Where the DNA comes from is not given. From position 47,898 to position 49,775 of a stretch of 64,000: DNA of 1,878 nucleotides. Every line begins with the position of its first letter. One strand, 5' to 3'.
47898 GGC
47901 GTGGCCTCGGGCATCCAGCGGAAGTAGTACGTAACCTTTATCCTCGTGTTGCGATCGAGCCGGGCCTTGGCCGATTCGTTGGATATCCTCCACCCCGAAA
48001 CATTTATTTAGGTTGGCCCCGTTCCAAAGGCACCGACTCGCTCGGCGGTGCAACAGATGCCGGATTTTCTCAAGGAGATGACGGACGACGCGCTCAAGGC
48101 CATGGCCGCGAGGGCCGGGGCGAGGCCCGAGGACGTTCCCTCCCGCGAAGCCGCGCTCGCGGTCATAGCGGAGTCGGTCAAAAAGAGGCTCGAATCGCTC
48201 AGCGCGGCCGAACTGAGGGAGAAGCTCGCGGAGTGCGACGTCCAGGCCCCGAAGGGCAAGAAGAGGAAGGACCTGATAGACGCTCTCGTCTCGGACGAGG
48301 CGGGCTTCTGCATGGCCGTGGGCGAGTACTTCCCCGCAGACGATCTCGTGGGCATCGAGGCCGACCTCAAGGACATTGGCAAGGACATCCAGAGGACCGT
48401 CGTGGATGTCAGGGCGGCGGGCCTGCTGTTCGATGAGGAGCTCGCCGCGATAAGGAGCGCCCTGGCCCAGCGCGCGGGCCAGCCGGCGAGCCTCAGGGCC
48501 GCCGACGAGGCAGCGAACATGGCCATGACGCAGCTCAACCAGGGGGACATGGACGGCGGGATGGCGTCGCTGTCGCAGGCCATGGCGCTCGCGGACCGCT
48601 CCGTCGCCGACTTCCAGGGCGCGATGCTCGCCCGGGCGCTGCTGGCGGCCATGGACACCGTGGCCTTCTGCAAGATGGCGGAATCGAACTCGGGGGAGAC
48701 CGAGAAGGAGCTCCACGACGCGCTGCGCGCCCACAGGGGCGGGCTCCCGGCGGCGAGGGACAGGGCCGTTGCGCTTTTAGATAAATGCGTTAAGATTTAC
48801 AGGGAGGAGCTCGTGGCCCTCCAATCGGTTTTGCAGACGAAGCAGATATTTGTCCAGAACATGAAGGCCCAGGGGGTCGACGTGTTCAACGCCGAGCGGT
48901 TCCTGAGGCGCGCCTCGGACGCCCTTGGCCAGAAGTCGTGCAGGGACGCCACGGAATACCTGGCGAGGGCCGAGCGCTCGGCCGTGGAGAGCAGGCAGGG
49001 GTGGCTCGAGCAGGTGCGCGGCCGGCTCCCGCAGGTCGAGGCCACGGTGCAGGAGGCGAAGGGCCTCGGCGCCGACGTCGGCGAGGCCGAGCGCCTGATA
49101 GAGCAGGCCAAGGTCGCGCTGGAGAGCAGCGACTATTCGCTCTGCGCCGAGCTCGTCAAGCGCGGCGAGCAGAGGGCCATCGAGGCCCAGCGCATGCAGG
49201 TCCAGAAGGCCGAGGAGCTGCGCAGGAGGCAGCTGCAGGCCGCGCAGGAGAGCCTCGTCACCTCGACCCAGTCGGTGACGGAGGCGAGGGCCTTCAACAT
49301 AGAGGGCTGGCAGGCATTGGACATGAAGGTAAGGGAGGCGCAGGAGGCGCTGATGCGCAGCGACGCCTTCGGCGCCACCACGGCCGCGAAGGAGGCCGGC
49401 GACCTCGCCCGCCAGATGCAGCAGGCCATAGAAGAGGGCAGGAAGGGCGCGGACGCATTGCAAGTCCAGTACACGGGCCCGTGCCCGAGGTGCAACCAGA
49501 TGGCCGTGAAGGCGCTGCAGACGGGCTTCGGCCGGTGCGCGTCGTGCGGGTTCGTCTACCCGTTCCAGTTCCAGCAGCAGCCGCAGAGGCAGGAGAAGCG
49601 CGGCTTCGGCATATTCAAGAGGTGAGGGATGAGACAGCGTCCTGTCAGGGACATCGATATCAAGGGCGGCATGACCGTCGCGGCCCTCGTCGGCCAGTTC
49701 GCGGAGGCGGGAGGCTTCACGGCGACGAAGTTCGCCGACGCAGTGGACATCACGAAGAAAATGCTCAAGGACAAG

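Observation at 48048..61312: Cluster of zinc-ribbon / coiled-coil / TPR / helix-hairpin-helix proteins, including an Mrr-fold nuclease-domain giant protein, embedded among translation and tRNA-modification genes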

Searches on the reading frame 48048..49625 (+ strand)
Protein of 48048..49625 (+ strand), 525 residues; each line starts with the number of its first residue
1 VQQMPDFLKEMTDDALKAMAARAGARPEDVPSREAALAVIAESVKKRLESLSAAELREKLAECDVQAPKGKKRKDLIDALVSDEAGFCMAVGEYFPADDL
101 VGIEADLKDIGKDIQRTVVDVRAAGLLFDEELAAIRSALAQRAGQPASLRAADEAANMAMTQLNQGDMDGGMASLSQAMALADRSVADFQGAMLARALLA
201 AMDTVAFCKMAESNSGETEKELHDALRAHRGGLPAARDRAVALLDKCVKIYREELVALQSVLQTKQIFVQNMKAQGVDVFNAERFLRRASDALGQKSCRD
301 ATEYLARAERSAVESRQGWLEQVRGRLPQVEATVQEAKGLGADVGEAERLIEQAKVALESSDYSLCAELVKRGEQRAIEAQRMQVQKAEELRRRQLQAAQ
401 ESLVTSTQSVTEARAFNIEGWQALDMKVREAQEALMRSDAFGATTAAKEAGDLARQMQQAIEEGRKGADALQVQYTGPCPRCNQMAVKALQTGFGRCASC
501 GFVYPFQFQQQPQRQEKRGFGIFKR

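Call 4: search_protein_families(library=pfam, proteins=[window:48048-49625:+], max_evalue=0.01)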
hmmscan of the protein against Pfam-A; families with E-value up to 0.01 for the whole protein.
window:48048-49625:+ (525 aa): 0 families

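Call 5: search_protein_families(library=ncbifam, proteins=[window:48048-49625:+], max_evalue=0.01)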
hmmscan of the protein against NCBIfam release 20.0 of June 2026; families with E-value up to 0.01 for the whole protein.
window:48048-49625:+ (525 aa): 0 families

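Call 6: search_protein_families(library=pfam, proteins=[window:48048-49625:+], max_evalue=10)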
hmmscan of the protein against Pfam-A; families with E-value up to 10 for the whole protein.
window:48048-49625:+ (525 aa): 6 families
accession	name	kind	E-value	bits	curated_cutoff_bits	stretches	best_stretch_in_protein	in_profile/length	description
PF14863.12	Alkyl_sulf_dimr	-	0.061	14.2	26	1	311-394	34-116/139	Alkyl sulfatase dimerisation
PF19831.4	DUF6312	-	0.2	12.4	27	1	287-322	51-86/98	Family of unknown function (DUF6312)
PF18073.7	Zn_ribbon_LapB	-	0.55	10.4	25.7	0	474-484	12-22/28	Rubredoxin metal binding domain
PF18915.5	DUF5667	-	3.5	8.5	27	1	348-423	12-77/99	Domain of unknown function (DUF5667)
PF17499.7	Pilosulin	-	4.3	8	25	1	72-119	25-68/74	Ant venom peptides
PF07498.18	Rho_N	-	9.4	6.7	24.9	1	48-81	2-35/43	Rho termination factor, N-terminal domain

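Call 18: search_protein_families(library=padloc, proteins=[window:48048-49625:+], max_evalue=0.01)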
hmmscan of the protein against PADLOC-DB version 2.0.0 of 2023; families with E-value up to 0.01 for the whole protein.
window:48048-49625:+ (525 aa): 0 families

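Call 36: find_homologous_proteins(query=window:48048-49625:+, max_evalue=0.001)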
Query window:48048-49625:+ (525 aa): 10 proteins with E <= 0.001 among 8000 candidates.
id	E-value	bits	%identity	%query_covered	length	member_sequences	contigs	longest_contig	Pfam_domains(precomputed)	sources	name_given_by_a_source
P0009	0.0e+0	1099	100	99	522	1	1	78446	-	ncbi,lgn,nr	ncbi:MAG: hypothetical protein HZB92_08250 [Euryarchaeota archaeon]|nr:hypothetical protein [Euryarc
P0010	9.1e-265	897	82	99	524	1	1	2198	-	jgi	jgi:hypothetical protein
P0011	1.1e-225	768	87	80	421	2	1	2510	-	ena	-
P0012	4.8e-31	126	29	64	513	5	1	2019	-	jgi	-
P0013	2.5e-30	124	31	51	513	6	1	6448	-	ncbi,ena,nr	ncbi:MAG TPA: hypothetical protein VK723_06535 [Thermoplasmata archaeon]|nr:hypothetical protein [Th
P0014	1.8e-29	121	29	61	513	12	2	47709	-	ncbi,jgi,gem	-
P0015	1.4e-28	118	29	61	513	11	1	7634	-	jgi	-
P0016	8.5e-28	116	26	89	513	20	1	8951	-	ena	-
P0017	1.1e-27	115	28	65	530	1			-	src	-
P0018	5.0e-22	97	26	96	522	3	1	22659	-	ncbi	-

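Call 37: find_encoding_contigs(protein=P0014, flank=10000, max_places=2)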
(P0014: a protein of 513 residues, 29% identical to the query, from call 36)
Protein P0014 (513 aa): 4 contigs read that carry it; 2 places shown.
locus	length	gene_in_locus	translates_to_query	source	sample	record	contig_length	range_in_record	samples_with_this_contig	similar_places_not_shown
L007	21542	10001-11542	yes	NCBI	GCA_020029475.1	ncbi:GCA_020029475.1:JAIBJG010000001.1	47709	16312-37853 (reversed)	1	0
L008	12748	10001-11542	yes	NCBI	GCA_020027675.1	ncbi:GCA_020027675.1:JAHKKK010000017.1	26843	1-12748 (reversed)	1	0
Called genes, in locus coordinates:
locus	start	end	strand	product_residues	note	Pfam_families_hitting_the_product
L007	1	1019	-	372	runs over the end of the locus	PF15902:Sortilin-Vps10 (faint)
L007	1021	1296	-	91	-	PF02597:ThiS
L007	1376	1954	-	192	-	PF05724:TPMT, PF13489:Methyltransf_23, PF02353:CMAS, PF03848:TehB, PF08241:Methyltransf_11, PF08242:Methyltransf_12, PF13649:Methyltransf_25, PF13847:Methyltransf_31, +1 more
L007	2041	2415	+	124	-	PF01638:HxlR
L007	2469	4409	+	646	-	PF01751:Toprim, PF01131:Topoisom_bac, PF01396:Zn_ribbon_Top1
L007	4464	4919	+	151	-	PF08069:Ribosomal_S13_N, PF00312:Ribosomal_S15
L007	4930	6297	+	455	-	PF01368:DHH, PF02272:DHHA1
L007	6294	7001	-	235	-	PF19093:DUF5781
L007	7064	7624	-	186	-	PF05763:DUF835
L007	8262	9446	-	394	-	PF13191:AAA_16 (weak), PF05621:TniB (weak), PF13401:AAA_22, PF00004:AAA (weak), PF22703:Cdc6_lid, PF09079:WHD_Cdc6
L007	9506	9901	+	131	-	PF00226:DnaJ (weak)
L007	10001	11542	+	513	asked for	-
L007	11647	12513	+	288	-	-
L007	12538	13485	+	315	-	PF01916:DS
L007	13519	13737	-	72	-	PF01978:TrmB (faint)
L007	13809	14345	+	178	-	PF00293:NUDIX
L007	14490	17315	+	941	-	PF08487:VIT, PF13519:VWA_2 (weak)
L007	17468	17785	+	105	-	PF17363:DUF5388 (faint), PF17723:RHH_8 (faint), PF01402:RHH_1 (faint), PF23434:DUF7120 (faint)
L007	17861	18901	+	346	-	PF00091:Tubulin, PF12327:FtsZ_C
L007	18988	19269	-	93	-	PF01247:Ribosomal_L35Ae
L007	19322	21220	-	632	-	PF08915:tRNA-Thr_ED, PF00587:tRNA-synt_2b, PF03129:HGTP_anticodon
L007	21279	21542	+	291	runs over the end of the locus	PF00809:Pterin_bind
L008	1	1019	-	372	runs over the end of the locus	PF15902:Sortilin-Vps10 (faint)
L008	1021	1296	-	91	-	PF02597:ThiS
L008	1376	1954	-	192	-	PF05724:TPMT, PF13489:Methyltransf_23, PF02353:CMAS, PF03848:TehB, PF08241:Methyltransf_11, PF08242:Methyltransf_12, PF13649:Methyltransf_25, PF13847:Methyltransf_31, +1 more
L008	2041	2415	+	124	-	PF01638:HxlR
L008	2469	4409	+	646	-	PF01751:Toprim, PF01131:Topoisom_bac, PF01396:Zn_ribbon_Top1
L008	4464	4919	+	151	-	PF08069:Ribosomal_S13_N, PF00312:Ribosomal_S15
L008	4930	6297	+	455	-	PF01368:DHH, PF02272:DHHA1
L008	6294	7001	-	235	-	PF19093:DUF5781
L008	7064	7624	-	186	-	PF05763:DUF835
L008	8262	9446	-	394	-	PF13191:AAA_16 (weak), PF05621:TniB (weak), PF13401:AAA_22, PF00004:AAA (weak), PF22703:Cdc6_lid, PF09079:WHD_Cdc6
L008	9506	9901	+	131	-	PF00226:DnaJ (weak)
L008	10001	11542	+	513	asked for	-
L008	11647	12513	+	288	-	-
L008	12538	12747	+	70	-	?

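Call 38: find_encoding_contigs(protein=P0018, flank=10000, max_places=2)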
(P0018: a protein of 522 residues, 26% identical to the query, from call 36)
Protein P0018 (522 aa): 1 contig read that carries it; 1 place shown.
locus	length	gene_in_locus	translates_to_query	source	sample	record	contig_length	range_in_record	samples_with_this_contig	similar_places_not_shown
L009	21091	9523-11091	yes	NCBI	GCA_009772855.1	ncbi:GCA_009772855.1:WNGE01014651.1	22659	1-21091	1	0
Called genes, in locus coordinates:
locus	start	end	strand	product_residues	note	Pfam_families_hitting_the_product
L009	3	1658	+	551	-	?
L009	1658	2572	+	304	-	PF23914:TPR_CcmH_CycH, PF13432:TPR_16 (weak), PF13432:TPR_16, PF13371:TPR_9 (weak), PF13432:TPR_16, PF14559:TPR_19 (weak), PF00515:TPR_1 (weak), PF07719:TPR_2 (weak), +9 more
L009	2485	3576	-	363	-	-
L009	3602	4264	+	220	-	PF01269:Fibrillarin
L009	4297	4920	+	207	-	PF03848:TehB (weak), PF13489:Methyltransf_23 (weak), PF13847:Methyltransf_31, PF08241:Methyltransf_11, PF08242:Methyltransf_12, PF13649:Methyltransf_25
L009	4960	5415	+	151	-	PF08069:Ribosomal_S13_N, PF00312:Ribosomal_S15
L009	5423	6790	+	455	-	PF01368:DHH, PF02272:DHHA1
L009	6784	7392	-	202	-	PF05763:DUF835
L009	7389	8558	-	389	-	PF13191:AAA_16, PF01637:ATPase_2, PF13401:AAA_22, PF00004:AAA, PF22703:Cdc6_lid, PF09079:WHD_Cdc6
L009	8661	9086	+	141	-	-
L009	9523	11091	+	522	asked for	-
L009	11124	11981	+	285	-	PF01916:DS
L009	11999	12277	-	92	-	-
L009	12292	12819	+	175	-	PF00293:NUDIX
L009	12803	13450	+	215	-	PF00857:Isochorismatase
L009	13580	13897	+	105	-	PF01402:RHH_1 (weak), PF23434:DUF7120 (faint)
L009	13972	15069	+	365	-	PF00091:Tubulin, PF12327:FtsZ_C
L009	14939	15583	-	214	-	PF00801:PKD, PF18911:PKD_4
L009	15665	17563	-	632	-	PF08915:tRNA-Thr_ED, PF00587:tRNA-synt_2b, PF03129:HGTP_anticodon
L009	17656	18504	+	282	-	PF00809:Pterin_bind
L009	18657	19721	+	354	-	PF06849:DUF1246, PF06973:DUF1297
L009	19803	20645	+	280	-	PF17032:Zn_ribbon_15 (faint), PF13248:Zn_ribbon_3 (weak), PF24460:DUF7575 (faint), PF12773:DZR, PF13240:Zn_Ribbon_1 (weak)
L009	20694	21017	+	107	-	PF01037:AsnC_trans_reg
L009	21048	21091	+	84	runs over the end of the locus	PF03685:UPF0147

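Call 40: find_encoding_contigs(protein=P0009, flank=10000, max_places=1)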
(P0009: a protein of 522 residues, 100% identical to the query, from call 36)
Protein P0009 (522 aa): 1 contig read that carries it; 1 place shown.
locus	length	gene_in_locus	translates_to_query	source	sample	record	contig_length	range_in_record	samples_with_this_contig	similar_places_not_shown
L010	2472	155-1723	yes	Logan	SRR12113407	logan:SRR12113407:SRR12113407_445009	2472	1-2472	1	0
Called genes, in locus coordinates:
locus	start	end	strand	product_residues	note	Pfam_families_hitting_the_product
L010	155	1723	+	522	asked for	-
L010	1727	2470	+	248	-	?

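Call 59: predict_structure(alignment_id=A6)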
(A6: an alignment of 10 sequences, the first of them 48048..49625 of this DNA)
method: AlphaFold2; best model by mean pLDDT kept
length: 525 residues; sequences in the alignment: 10
mean_pLDDT: 73.6   pTM: 0.43
mean pLDDT of the five models: 73.6, 73.6, 72.5, 70.8, 70.5
residues with pLDDT >= 90: 106; 70-90: 229; 50-70: 110; < 50: 80
segments of 3 or more residues with pLDDT < 50: 1-3, 95-127, 129-136, 138-146, 470-475, 507-525
pLDDT, mean of each block of 10 residues (from residue 1): 56 70 72 78 79 81 71 79 69 48 38 41 42 47 50 65 64 64 63 66 75 78 79 72 79 87 94 89 94 83 92 91 89 90 92 92 88 92 90 88 88 85 91 89 88 88 71 53 62 64 54 36 40
secondary structure, 60 per line:
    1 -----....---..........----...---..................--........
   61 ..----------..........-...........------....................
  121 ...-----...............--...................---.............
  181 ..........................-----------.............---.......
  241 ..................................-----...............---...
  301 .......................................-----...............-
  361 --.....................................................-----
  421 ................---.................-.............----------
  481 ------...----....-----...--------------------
elements in order: H6-9 H13-22 H33-50 H53-62 H73-82 H84-94 H101-123 H129-143 H146-164 H168-206 H218-230 H234-274 H280-294 H298-339 H345-359 H363-415 H421-436 H440-456 H458-470 E487-489 E494-497 E503-505

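Call 72: fold_search(model_id=the predicted structure, library=pdb)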
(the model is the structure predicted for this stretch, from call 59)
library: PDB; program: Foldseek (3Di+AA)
matches with E <= 10: 173; with E <= 0.001: 0
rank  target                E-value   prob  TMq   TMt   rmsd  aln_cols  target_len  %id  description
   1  6skf_Bg               3.8e-01  1.00  0.07  0.35   4.1        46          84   28  Cryo-EM Structure of T. kodakarensis 70S ribosome (released 2020-07-29)
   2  9qf4_Be               5.2e-01  1.00  0.07  0.37   4.0        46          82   28  Structure of P. furiosus 70S ribosome grown at 95 degC (released 2025-11-05)
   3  6poo                  6.5e-01  0.77  0.25  0.40  10.0       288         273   10  Novel structure of the N-terminal helical domain of BibA, a group B streptococcus immunogenic bacterial adhesin (released 2020-08-12)
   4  9qf5_Be               6.8e-01  0.99  0.07  0.36   4.5        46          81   30  Structure of P. furiosus 70S ribosome grown at 102deg (released 2025-11-05)
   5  7udn_A                7.2e-01  0.25  0.11  0.19  45.5       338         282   13  Crystal structure of designed helical repeat protein RPB_PLP1_R6 in alternative conformation 2 (released 2023-03-22)
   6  6zu5_LPP              8.6e-01  0.98  0.07  0.36   4.1        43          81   26  Structure of the Paranosema locustae ribosome in complex with Lso2 (released 2020-11-04)
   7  5xxb_o                9.9e-01  0.98  0.07  0.34   4.0        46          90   28  Large subunit of Toxoplasma gondii ribosome (released 2017-08-30)
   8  7udm_A                9.9e-01  0.35  0.15  0.25  42.0       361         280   14  Crystal structure of designed helical repeat protein RPB_PLP1_R6 in alternative conformation 1 (with peptide) (released 2023-03-22)
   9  6iql_B                9.9e-01  0.16  0.13  0.18  31.0       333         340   11  Crystal structure of dopamine receptor D4 bound to the subtype-selective ligand, L745870 (released 2019-12-04)
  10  9znf_Ad               1.0e+00  0.97  0.07  0.34   4.5        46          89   22  Cryo-EM structure of the Methanosarcina acetivorans 70S ribosome in complex with SriA and SriB (released 2026-01-28)
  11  7qca_LPP              1.0e+00  0.97  0.07  0.34   4.6        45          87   22  Spraguea lophii ribosome (released 2022-11-30)
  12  9hhl_e                1.1e+00  0.09  0.13  0.10  30.7       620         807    9  Structure of Dynein-Dynactin-NuMA-LIS1 (released 2025-12-03)
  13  7uni_C                1.2e+00  0.21  0.11  0.23  32.2       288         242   14  De novo designed chlorophyll dimer protein with Zn pheophorbide a methyl ester, SP2-ZnPPaM (released 2023-04-19)
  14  1jj2_Y                1.3e+00  0.98  0.07  0.42   4.0        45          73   24  Fully Refined Crystal Structure of the Haloarcula marismortui Large Ribosomal Subunit at 2.4 Angstrom Resolution (released 2001-08-01)
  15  9nri_Bb               1.3e+00  0.97  0.07  0.33   4.3        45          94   22  Methanosarcina acetivorans 50S subunit obtained from acetate-grown cells (released 2025-09-24)
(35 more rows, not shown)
